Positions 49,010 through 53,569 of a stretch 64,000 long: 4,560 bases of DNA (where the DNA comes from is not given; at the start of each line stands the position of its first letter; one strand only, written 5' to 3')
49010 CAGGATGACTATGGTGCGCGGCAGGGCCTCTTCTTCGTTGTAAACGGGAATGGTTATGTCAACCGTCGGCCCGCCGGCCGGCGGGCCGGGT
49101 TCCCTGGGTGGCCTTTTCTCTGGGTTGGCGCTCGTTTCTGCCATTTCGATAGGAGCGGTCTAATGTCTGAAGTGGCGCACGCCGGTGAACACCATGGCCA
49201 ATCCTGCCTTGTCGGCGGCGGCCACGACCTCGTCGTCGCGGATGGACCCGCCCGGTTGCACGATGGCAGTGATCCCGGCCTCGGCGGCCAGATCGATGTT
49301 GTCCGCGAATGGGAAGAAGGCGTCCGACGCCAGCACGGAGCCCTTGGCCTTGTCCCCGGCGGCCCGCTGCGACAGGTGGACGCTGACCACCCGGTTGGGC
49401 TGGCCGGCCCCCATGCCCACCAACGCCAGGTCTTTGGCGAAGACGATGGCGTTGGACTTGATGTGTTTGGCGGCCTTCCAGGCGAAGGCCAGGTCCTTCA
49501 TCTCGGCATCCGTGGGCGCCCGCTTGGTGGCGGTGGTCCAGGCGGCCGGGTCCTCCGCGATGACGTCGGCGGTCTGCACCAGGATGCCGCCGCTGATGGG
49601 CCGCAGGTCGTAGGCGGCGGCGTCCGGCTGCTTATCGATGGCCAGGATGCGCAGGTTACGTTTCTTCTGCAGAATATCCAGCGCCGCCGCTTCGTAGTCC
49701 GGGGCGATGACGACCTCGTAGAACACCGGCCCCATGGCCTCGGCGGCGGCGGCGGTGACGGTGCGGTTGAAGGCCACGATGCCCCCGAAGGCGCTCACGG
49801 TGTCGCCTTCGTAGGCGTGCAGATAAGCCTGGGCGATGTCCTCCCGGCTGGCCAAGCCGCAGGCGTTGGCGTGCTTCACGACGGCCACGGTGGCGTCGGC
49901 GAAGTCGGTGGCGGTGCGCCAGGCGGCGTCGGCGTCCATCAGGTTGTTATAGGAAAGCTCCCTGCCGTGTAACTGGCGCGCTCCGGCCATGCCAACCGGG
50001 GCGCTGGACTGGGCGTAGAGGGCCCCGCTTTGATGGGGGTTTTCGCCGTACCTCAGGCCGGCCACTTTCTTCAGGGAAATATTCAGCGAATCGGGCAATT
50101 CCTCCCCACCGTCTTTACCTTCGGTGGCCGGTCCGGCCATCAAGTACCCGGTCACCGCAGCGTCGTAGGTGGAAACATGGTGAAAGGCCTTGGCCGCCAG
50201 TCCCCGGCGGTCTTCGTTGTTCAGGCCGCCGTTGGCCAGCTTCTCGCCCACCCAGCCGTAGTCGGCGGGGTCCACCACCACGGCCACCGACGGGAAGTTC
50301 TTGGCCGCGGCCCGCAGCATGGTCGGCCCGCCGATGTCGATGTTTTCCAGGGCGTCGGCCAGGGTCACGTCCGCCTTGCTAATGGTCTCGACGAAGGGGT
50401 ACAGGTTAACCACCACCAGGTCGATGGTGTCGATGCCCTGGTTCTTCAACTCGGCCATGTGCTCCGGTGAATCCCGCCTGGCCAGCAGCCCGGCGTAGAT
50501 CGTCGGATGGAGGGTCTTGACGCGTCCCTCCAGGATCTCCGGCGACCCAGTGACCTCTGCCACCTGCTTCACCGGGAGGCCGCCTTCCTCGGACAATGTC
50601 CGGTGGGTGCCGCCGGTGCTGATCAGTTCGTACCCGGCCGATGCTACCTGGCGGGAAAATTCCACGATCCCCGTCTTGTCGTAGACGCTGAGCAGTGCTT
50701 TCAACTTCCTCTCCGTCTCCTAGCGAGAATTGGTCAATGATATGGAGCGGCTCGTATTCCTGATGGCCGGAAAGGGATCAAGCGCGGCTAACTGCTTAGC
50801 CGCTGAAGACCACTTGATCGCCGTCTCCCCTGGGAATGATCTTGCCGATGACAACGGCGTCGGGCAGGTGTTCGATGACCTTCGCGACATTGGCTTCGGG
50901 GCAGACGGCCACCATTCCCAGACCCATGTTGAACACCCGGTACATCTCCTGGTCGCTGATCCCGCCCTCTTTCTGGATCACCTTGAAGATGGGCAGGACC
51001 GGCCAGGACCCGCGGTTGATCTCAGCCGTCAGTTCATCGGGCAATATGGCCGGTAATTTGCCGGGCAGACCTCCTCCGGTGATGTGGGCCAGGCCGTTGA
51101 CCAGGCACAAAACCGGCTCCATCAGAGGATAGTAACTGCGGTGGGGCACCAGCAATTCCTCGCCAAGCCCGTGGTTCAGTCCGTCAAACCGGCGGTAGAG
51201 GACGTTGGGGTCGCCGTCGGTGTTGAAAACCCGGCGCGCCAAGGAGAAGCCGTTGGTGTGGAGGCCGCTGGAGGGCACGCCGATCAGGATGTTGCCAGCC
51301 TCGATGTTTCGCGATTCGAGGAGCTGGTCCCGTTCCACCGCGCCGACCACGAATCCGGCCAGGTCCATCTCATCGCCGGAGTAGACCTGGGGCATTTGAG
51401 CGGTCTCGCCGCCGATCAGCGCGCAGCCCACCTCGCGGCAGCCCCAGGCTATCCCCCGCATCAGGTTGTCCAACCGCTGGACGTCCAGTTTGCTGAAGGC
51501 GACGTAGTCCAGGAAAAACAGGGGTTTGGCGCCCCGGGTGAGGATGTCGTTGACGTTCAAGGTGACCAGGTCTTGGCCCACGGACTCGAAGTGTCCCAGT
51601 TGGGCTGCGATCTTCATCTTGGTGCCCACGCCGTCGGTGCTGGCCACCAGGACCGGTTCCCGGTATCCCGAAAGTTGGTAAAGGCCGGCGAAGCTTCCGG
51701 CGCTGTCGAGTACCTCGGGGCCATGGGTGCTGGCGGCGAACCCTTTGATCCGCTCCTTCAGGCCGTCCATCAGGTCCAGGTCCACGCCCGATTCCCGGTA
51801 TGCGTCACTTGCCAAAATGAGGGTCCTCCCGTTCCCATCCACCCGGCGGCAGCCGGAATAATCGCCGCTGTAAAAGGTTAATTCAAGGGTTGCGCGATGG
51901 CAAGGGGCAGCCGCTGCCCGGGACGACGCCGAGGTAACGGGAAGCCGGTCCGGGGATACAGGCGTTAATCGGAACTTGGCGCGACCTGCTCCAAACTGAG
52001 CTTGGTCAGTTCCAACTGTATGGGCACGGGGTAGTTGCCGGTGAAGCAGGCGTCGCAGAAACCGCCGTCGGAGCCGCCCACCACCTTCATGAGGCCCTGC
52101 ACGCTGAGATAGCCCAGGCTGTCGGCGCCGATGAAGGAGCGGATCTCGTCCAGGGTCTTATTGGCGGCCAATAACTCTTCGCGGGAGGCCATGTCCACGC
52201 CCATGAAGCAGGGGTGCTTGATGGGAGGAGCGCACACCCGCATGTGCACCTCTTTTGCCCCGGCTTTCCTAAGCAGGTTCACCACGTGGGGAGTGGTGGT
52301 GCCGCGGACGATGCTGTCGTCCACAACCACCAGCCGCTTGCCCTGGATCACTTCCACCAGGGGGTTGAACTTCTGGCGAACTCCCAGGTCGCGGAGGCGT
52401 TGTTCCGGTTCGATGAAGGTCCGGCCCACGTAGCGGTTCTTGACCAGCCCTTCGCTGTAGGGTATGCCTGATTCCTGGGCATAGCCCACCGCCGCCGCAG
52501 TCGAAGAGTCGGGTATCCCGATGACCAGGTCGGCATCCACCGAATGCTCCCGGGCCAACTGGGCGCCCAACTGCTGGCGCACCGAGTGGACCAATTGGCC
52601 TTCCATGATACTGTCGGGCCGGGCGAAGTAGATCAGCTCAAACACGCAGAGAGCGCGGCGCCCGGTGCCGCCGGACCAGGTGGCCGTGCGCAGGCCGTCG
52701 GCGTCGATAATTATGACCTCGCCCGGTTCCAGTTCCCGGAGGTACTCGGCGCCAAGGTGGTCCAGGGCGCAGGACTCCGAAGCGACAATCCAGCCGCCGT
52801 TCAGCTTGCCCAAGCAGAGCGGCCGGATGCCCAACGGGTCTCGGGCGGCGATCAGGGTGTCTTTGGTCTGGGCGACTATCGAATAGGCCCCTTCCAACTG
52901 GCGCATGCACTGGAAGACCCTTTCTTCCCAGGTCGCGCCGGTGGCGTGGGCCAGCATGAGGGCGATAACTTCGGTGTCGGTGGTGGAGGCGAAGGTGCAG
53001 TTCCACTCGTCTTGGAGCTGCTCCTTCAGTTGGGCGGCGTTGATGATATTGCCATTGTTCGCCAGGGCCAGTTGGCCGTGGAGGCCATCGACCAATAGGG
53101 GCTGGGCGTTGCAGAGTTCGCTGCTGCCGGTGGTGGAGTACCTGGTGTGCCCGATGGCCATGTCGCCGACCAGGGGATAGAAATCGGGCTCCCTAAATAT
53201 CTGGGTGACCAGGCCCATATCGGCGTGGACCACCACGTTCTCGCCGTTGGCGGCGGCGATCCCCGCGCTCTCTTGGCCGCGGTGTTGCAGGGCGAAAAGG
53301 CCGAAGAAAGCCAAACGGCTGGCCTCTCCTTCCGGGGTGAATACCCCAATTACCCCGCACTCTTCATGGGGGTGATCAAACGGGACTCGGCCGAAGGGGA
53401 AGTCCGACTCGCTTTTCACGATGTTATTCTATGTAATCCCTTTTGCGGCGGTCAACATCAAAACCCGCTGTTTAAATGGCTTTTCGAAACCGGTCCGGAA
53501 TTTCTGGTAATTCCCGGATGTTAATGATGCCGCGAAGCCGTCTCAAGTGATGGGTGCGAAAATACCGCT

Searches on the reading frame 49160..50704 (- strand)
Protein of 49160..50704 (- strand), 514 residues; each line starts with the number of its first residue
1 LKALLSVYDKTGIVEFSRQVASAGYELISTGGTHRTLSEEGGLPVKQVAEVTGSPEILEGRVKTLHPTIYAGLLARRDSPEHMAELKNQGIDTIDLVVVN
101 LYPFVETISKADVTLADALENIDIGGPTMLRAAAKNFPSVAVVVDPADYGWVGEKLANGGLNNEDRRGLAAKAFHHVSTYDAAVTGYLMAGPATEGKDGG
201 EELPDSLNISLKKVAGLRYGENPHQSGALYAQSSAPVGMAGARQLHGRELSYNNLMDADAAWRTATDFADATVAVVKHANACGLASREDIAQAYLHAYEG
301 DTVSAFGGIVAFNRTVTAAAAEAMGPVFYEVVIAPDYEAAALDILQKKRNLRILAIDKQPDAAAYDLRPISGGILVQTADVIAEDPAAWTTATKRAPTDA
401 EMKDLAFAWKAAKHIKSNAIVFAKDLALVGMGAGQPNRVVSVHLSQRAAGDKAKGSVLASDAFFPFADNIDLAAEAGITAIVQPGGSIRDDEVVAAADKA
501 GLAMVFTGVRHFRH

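Call 77: search_protein_families(library=pfam, proteins=[window:49160-50704:-], max_evalue=0.0001)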
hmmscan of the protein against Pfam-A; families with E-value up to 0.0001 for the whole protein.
window:49160-50704:- (514 aa): 2 families
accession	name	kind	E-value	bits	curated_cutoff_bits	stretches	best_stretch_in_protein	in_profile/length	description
PF01808.24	AICARFT_IMPCHas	-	7e-116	387.5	25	1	133-445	1-308/311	AICARFT/IMPCHase bienzyme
PF02142.27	MGS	-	3.3e-23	82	24.1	1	12-128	1-94/94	MGS-like domain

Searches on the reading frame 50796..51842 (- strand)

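Call 77: search_protein_families(library=pfam, proteins=[window:50796-51842:-], max_evalue=0.0001)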
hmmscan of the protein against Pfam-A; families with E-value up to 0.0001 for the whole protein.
window:50796-51842:- (348 aa): 2 families
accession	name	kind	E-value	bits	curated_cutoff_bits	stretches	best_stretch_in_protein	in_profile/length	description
PF02769.27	AIRS_C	-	8e-25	88.3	23.1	1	181-341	1-151/156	AIR synthase related protein, C-terminal domain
PF00586.29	AIRS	-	2.3e-24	86.4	24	1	64-169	14-112/112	AIR synthase related protein, N-terminal domain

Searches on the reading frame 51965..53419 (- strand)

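Call 77: search_protein_families(library=pfam, proteins=[window:51965-53419:-], max_evalue=0.0001)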
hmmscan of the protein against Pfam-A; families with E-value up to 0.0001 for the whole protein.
window:51965-53419:- (484 aa): 3 families
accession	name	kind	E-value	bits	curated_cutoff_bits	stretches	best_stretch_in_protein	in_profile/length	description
PF13522.11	GATase_6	-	6.3e-21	75.2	27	1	85-215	10-130/130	Glutamine amidotransferase domain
PF13537.11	GATase_7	-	1.1e-18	67.8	25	1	103-219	11-121/123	Glutamine amidotransferase domain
PF00156.33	Pribosyltran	-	4.4e-07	29.8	26.3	1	294-395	24-122/158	Phosphoribosyl transferase domain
